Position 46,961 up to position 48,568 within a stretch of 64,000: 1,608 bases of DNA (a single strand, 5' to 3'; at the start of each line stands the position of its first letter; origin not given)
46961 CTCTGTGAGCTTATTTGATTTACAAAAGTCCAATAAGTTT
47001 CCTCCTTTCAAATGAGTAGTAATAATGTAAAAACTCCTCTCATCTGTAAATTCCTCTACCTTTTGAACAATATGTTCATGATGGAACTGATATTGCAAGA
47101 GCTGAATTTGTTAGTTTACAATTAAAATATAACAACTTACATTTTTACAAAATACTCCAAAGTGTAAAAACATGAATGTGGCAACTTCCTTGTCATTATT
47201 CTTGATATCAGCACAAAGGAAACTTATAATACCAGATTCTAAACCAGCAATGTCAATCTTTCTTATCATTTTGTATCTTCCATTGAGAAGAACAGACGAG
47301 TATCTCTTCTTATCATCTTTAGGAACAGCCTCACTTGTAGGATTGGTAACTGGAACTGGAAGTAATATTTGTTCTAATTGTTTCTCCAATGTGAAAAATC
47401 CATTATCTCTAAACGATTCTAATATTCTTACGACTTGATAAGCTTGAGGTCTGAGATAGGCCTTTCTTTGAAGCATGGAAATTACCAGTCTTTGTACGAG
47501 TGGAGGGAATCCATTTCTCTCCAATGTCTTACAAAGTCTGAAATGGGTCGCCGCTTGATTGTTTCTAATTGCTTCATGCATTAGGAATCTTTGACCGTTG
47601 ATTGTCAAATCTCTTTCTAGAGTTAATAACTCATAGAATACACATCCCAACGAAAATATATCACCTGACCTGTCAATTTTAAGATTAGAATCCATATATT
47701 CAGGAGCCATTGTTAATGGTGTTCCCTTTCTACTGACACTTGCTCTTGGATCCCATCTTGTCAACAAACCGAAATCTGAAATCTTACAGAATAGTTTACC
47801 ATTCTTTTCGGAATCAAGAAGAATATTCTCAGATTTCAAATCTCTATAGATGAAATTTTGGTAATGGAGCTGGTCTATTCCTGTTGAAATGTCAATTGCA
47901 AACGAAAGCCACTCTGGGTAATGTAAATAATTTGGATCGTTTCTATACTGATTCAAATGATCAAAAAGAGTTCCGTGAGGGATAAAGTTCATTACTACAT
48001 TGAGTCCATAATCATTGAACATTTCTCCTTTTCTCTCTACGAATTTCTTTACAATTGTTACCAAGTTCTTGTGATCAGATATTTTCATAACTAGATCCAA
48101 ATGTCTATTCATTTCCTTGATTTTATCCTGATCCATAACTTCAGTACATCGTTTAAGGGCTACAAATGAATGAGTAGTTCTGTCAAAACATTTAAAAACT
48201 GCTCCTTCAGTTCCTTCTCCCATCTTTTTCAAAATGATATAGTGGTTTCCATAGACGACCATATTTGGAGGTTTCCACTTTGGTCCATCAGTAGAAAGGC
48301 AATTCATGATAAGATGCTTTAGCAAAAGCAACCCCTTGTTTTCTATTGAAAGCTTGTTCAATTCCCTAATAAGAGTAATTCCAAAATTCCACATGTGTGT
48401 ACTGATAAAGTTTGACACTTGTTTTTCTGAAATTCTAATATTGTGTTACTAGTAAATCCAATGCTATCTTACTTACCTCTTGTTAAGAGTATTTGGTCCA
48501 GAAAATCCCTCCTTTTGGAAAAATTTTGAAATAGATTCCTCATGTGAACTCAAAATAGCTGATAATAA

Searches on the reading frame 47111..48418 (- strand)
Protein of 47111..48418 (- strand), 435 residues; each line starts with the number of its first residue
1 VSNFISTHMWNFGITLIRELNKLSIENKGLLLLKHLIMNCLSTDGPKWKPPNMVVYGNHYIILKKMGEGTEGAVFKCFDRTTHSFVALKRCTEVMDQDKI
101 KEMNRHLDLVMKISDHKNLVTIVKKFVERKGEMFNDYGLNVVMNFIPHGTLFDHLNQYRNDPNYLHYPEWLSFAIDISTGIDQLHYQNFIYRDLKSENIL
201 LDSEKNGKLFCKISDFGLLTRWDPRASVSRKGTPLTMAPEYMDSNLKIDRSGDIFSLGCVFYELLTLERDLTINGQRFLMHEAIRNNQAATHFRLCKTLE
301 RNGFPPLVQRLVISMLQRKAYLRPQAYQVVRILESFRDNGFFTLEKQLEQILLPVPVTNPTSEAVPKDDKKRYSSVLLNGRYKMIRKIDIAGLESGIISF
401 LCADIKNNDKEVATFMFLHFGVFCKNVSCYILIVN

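Call 62: search_protein_families(library=pfam, proteins=[window:47111-48418:-], max_evalue=0.01)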
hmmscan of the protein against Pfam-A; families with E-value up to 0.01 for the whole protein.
window:47111-48418:- (435 aa): 2 families
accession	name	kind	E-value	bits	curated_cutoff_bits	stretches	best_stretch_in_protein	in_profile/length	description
PF00069.31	Pkinase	-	1.9e-40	139.3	31.7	1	60-330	1-258/263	Protein kinase domain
PF07714.23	PK_Tyr_Ser-Thr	-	6.2e-29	101.5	23.1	1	62-329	3-254/258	Protein tyrosine and serine/threonine kinase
